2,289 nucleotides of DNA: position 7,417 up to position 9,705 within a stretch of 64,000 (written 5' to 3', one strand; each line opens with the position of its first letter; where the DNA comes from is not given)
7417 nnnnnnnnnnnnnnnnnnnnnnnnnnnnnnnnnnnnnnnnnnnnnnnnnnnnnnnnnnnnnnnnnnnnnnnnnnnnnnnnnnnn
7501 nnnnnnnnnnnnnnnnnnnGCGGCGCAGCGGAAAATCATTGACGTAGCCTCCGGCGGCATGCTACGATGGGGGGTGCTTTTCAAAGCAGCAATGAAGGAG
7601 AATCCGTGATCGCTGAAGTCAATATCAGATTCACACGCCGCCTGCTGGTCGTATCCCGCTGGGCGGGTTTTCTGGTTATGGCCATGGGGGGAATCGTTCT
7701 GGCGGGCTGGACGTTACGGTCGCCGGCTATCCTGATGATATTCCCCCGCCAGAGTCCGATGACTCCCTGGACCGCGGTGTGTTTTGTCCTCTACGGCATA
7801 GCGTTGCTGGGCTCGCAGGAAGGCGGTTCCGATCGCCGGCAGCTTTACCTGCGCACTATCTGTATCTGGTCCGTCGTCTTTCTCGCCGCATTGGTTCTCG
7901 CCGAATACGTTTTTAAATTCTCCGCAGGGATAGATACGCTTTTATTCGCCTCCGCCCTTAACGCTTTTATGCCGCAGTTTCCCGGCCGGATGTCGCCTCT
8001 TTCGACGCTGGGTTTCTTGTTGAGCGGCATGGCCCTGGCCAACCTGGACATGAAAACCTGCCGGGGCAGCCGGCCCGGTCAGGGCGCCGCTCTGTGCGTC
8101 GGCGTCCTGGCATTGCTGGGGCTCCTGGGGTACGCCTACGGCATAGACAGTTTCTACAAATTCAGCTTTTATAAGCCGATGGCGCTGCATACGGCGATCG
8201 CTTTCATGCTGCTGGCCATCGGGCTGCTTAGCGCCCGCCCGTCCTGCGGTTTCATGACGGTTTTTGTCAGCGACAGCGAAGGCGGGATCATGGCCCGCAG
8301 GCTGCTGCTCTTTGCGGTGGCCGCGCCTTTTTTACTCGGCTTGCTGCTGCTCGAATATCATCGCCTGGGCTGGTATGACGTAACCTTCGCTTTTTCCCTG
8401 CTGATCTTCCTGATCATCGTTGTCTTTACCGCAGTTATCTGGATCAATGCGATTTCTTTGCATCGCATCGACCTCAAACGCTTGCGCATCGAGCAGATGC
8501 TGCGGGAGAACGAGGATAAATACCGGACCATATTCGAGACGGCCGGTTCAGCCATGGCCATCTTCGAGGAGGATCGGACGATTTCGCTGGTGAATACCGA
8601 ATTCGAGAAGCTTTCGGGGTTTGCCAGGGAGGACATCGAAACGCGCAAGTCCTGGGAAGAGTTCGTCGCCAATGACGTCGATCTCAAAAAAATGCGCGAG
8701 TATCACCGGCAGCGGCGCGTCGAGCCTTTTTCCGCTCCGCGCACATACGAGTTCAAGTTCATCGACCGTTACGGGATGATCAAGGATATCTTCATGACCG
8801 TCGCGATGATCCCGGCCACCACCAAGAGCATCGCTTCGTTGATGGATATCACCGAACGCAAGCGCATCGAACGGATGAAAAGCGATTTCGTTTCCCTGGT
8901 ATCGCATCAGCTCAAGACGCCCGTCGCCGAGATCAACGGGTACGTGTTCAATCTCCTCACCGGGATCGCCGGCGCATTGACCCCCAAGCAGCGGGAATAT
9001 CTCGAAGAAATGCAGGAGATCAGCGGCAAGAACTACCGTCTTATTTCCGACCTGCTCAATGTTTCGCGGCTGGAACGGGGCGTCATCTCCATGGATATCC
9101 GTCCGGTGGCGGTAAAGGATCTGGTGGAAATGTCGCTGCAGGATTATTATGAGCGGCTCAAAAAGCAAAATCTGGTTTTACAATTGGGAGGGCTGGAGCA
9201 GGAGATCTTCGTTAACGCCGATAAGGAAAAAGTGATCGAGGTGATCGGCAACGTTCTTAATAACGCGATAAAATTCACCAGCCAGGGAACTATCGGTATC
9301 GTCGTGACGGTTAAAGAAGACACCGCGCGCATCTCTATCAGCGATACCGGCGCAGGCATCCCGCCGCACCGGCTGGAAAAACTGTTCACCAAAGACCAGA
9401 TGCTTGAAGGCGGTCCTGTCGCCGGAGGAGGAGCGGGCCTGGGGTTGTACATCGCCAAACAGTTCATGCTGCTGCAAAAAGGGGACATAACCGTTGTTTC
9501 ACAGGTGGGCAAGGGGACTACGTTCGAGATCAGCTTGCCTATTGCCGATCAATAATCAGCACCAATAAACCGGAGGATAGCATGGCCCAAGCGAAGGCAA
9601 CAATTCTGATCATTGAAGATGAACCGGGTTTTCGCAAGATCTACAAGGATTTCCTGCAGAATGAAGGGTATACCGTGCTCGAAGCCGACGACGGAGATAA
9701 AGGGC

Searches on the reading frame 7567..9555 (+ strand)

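Call 17: search_protein_families(library=pfam, proteins=[window:7567-9555:+], max_evalue=0.00001)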
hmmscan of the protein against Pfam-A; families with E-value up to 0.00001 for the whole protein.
window:7567-9555:+ (662 aa): 3 families
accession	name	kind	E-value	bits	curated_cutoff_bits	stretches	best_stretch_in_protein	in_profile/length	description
PF02518.31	HATPase_c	-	1.8e-23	83.6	26.4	1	552-659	2-109/111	Histidine kinase-, DNA gyrase B-, and HSP90-like ATPase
PF00512.31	HisKA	-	1e-10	41.9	26.9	1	437-505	1-66/66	His Kinase A (phospho-acceptor) domain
PF13188.13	PAS_8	-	9.2e-06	25.8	21.8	0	318-374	2-58/65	PAS domain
